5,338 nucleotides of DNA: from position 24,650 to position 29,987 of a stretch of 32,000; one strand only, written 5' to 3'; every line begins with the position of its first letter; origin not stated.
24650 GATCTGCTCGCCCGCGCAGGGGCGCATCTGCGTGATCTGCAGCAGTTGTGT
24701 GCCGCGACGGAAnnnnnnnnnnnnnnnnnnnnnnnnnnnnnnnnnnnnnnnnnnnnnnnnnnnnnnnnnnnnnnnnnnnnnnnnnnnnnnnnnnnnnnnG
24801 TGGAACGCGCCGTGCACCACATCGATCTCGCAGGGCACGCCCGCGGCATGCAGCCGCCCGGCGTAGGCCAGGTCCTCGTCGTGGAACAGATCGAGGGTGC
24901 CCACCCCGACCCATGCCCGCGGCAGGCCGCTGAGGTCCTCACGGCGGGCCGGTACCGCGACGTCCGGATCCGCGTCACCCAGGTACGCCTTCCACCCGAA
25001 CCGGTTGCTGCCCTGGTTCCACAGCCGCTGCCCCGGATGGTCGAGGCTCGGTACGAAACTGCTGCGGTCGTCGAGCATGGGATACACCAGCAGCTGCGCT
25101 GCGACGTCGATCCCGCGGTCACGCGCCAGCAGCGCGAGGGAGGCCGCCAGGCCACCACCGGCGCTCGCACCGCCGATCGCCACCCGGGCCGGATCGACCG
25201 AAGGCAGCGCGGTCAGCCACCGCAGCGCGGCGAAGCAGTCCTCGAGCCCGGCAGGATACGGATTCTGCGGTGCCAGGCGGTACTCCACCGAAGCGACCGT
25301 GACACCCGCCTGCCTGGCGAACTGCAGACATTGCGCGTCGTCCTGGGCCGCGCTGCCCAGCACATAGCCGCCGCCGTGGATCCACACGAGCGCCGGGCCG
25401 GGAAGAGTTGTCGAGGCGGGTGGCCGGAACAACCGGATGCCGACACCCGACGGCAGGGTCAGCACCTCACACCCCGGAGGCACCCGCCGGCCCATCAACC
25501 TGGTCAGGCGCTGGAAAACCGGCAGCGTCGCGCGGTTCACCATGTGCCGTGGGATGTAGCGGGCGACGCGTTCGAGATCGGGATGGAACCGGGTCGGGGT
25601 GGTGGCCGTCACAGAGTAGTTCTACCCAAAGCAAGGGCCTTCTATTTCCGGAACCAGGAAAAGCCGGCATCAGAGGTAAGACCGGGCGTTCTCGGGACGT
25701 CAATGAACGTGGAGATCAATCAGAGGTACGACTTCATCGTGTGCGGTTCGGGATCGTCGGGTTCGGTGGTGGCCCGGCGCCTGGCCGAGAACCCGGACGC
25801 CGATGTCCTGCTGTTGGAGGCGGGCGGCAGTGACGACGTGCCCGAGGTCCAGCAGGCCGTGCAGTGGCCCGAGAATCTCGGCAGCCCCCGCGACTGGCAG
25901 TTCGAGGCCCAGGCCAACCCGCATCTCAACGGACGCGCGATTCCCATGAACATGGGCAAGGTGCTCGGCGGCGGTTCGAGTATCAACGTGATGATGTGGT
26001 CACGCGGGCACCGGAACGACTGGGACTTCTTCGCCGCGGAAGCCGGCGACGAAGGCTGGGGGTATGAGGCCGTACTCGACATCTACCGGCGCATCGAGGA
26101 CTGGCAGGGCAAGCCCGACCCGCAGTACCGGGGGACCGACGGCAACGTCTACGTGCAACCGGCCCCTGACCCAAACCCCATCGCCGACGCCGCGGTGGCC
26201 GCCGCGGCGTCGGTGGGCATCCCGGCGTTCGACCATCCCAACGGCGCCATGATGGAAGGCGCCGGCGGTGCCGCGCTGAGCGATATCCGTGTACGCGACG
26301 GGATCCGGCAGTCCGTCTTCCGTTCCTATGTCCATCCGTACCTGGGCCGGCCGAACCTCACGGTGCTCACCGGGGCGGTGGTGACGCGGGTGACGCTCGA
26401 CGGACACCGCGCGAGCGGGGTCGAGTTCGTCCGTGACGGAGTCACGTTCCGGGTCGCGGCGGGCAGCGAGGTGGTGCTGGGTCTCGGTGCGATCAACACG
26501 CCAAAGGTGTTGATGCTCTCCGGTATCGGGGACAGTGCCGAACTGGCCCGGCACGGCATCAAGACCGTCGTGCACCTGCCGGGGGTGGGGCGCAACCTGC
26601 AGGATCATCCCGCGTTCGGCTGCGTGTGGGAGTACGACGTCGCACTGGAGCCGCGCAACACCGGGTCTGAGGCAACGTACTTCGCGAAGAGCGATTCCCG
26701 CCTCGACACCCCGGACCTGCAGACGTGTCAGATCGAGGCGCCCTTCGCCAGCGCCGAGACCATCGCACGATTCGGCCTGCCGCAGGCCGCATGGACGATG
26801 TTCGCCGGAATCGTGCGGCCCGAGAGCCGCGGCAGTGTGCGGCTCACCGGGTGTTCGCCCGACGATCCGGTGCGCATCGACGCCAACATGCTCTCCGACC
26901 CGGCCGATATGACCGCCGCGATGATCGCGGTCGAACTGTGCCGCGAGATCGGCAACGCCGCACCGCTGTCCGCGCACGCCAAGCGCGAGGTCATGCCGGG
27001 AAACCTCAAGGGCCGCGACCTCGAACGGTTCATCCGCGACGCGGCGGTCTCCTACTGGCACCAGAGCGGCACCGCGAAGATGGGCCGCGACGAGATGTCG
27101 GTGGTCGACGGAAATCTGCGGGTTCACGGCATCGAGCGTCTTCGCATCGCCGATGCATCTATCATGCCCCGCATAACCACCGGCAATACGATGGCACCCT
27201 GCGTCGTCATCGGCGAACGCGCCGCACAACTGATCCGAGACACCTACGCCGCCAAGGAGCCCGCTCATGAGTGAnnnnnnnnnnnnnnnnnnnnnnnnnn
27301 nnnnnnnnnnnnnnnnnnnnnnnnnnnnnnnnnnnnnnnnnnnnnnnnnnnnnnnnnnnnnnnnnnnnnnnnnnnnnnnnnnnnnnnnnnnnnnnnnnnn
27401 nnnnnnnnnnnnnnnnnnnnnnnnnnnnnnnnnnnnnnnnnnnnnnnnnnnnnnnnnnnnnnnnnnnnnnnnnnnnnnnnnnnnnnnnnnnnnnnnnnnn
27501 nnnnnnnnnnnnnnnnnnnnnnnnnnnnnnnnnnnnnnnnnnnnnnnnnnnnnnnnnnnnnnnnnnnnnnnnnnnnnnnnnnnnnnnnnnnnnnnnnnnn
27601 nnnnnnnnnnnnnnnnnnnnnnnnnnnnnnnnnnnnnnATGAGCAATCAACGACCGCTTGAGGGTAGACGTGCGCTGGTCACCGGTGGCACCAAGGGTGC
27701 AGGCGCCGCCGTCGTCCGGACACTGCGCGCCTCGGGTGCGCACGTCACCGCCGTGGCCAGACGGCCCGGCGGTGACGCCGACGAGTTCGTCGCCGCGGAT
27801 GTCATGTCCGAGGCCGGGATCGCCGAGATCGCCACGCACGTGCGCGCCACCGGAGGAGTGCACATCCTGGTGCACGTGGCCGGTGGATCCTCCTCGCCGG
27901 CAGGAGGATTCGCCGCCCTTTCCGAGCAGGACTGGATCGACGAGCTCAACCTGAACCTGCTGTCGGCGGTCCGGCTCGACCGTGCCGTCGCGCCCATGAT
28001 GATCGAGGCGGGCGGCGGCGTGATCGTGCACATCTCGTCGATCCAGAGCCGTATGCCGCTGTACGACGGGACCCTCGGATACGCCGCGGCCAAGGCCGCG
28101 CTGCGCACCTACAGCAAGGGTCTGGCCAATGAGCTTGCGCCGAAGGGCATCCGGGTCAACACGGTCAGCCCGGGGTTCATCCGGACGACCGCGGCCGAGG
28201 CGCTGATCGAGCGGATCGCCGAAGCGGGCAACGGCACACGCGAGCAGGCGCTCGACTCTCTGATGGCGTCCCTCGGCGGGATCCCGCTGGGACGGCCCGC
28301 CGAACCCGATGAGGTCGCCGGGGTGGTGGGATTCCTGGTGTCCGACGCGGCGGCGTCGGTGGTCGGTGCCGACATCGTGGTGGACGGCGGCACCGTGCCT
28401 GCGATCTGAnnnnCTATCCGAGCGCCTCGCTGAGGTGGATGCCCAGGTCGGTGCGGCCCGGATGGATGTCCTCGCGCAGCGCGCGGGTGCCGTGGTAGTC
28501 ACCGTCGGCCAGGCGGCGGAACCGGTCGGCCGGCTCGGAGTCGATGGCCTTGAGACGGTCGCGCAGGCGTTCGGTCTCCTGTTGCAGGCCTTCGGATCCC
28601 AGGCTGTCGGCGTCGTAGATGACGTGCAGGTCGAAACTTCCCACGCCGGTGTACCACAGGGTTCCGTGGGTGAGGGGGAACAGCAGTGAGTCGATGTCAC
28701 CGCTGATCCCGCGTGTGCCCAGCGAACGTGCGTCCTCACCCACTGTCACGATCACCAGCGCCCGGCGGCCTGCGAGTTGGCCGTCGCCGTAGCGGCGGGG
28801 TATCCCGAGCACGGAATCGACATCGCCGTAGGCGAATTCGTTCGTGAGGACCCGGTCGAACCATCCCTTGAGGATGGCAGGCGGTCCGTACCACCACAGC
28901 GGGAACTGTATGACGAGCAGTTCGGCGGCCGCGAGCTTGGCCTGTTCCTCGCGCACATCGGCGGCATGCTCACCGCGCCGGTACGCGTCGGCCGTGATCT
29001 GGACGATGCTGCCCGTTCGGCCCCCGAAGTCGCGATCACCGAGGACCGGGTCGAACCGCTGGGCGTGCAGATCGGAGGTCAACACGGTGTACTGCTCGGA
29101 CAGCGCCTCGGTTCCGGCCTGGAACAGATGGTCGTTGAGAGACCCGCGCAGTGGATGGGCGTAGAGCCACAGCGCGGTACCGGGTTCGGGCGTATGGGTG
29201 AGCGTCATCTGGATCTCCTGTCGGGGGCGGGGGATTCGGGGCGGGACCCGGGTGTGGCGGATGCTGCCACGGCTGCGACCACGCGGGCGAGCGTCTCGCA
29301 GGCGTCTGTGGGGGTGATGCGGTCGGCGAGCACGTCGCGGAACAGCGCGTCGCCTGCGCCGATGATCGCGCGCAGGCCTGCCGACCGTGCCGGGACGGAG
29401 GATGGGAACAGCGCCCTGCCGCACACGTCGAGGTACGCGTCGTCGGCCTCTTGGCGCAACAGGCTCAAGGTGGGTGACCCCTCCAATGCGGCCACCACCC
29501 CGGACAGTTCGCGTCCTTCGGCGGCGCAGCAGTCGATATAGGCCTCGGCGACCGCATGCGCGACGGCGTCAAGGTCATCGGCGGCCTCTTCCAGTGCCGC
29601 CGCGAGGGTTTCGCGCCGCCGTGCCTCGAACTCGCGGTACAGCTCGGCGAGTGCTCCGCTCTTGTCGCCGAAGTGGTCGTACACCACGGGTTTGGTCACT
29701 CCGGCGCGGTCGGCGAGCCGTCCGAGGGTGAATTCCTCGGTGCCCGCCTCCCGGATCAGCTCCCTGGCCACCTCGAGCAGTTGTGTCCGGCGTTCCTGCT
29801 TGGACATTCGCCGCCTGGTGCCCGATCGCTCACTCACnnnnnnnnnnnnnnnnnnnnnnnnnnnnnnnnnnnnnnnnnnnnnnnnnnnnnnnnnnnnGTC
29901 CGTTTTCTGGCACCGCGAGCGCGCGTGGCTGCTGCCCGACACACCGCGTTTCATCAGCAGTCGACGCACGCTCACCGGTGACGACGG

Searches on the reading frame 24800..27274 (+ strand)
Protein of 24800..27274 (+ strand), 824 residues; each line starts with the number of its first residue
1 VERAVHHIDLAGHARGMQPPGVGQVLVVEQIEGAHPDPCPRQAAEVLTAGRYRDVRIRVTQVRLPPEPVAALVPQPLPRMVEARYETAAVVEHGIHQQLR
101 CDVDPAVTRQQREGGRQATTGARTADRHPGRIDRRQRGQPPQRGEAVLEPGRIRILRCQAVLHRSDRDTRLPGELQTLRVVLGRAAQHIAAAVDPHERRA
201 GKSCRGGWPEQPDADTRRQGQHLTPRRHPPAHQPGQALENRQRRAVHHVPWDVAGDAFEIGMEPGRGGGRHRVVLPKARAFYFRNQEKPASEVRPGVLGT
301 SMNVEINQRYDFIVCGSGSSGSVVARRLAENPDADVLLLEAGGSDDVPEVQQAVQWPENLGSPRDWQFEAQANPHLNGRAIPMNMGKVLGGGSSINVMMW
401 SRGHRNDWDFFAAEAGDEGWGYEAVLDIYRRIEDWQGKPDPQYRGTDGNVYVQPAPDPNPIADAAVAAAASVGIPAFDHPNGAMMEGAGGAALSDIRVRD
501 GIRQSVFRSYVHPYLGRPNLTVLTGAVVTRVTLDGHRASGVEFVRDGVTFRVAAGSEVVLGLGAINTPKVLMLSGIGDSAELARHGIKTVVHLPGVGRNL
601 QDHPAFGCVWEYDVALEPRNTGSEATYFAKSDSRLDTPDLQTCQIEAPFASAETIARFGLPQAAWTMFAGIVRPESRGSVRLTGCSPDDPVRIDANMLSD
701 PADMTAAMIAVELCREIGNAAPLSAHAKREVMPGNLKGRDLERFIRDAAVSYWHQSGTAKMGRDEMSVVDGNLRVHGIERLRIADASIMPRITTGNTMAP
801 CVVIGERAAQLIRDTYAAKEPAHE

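Call 18: search_protein_families(library=pfam, proteins=[window:24800-27274:+])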
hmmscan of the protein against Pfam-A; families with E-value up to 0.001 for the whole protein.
window:24800-27274:+ (824 aa): 2 families
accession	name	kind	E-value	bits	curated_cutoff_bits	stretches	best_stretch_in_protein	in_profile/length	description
PF00732.25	GMC_oxred_N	-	4.5e-42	144.7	23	1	310-605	1-218/218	GMC oxidoreductase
PF05199.19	GMC_oxred_C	-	4.2e-35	121.8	24.6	1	674-805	1-139/139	GMC oxidoreductase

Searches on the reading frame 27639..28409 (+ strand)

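Call 18: search_protein_families(library=pfam, proteins=[window:27639-28409:+])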
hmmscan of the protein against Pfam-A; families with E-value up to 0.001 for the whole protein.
window:27639-28409:+ (256 aa): 3 families
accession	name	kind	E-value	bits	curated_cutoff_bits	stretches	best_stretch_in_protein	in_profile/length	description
PF13561.12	adh_short_C2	-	4e-42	144.8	27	1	21-251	19-234/236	Enoyl-(Acyl carrier protein) reductase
PF00106.31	adh_short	-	1e-36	126.7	26.6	1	12-189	3-190/195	short chain dehydrogenase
PF01370.27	Epimerase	-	6.1e-05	23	20.9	1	12-161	1-155/240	NAD dependent epimerase/dehydratase family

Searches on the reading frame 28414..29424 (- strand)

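Call 19: search_protein_families(library=pfam, proteins=[window:28414-29424:-])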
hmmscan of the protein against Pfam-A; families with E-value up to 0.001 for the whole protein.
window:28414-29424:- (336 aa): 2 families
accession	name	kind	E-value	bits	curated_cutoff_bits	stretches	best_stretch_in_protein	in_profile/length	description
PF02525.22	Flavodoxin_2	-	7.3e-43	147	27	1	84-290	3-197/198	Flavodoxin-like fold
PF03358.20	FMN_red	-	3.2e-06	27.2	24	1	87-230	6-117/152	NADPH-dependent FMN reductase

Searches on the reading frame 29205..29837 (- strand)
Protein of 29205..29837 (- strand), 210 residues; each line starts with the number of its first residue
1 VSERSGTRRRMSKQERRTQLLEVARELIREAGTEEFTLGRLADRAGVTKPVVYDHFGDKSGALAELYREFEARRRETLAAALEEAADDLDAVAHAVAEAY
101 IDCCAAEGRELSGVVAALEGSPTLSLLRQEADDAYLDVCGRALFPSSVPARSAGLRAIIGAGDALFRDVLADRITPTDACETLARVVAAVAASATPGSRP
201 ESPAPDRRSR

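Call 18: search_protein_families(library=pfam, proteins=[window:29205-29837:-])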
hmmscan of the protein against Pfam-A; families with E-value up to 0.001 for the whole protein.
window:29205-29837:- (210 aa): 1 family
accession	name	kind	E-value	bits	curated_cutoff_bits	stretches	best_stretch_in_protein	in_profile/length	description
PF00440.29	TetR_N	-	6.9e-12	45.4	24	1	20-61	1-42/47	Bacterial regulatory proteins, tetR family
